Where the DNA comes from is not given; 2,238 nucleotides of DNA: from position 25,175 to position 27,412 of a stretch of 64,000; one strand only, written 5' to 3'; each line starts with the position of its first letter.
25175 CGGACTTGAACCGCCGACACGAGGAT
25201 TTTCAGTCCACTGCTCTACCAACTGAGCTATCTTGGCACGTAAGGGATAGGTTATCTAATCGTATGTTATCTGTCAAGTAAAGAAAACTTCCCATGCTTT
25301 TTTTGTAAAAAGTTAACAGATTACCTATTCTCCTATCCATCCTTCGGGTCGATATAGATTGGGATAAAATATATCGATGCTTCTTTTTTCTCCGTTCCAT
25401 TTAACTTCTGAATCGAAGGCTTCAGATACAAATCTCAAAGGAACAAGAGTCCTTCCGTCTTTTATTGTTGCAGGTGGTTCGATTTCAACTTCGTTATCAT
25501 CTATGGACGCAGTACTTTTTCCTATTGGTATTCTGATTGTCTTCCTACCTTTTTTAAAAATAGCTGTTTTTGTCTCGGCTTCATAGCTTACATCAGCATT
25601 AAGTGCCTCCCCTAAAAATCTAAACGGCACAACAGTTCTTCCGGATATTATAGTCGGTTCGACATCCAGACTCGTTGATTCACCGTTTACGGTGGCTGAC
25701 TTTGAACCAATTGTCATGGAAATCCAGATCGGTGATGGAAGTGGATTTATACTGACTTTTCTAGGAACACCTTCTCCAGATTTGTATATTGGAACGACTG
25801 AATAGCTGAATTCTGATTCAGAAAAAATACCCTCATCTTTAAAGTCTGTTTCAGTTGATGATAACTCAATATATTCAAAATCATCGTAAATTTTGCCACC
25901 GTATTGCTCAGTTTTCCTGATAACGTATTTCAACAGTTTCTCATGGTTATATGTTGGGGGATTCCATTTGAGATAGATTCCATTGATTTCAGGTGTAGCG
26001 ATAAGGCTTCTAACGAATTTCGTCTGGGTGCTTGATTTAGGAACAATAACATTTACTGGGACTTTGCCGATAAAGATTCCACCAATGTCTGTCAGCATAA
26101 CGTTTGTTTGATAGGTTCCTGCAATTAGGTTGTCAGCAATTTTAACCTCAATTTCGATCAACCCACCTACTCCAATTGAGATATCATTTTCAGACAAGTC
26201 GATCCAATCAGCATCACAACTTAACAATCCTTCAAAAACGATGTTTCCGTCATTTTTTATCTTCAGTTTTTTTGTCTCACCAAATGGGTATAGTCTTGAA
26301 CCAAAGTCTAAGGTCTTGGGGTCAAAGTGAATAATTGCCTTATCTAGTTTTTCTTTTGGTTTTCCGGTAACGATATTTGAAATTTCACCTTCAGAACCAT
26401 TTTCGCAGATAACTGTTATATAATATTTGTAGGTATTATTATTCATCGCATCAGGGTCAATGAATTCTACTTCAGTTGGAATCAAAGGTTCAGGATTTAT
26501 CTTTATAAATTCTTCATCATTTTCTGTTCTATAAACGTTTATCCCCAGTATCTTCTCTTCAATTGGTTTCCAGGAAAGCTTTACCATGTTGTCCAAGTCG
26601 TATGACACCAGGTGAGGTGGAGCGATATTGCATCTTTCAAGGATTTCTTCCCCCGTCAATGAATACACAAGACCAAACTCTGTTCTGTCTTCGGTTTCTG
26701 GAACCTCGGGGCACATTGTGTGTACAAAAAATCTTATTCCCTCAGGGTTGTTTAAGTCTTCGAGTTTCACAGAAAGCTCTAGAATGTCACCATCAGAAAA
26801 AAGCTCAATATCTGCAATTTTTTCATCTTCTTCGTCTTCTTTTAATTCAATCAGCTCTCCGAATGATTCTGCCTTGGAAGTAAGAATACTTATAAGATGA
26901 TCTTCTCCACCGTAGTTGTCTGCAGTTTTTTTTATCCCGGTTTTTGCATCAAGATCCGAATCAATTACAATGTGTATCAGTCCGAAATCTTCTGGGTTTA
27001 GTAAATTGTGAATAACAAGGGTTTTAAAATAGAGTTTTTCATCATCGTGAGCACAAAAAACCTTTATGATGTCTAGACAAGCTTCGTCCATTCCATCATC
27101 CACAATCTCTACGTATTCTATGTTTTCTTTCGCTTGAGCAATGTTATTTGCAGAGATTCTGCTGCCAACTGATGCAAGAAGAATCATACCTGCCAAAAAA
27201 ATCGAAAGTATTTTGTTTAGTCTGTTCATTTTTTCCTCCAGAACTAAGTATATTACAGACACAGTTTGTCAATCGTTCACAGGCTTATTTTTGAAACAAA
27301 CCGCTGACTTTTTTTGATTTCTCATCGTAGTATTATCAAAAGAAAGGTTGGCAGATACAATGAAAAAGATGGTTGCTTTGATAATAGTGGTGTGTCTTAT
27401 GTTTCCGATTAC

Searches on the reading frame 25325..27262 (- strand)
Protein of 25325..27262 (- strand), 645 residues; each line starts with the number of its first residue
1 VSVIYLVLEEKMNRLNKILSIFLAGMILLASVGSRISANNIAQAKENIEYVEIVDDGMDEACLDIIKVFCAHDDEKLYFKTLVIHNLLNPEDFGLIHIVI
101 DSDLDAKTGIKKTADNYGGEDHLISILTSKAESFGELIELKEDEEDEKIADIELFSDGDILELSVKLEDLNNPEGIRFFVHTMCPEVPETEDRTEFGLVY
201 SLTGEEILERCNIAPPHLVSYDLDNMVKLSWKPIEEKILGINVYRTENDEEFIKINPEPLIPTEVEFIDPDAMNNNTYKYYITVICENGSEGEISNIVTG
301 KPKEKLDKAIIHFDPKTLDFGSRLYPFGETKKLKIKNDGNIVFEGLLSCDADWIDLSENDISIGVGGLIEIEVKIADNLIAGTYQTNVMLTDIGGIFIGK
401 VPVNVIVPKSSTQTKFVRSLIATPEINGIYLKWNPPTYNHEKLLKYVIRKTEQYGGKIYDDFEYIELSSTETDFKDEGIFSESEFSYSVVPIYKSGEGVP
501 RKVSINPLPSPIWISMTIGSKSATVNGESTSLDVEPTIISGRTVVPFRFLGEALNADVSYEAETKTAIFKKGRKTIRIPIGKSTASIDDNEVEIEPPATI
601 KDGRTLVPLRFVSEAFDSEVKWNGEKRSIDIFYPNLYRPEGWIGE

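Call 4: search_protein_families(library=pfam, proteins=[window:25325-27262:-], max_evalue=0.01)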
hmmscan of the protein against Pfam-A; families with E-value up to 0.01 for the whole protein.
window:25325-27262:- (645 aa): 2 families
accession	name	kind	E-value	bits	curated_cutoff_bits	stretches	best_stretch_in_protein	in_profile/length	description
PF07833.16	Cu_amine_oxidN1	-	2e-47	160.1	24.2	2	525-631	2-108/108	Copper amine oxidase N-terminal domain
PF00041.27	fn3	-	0.00038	21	25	0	225-299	14-82/84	Fibronectin type III domain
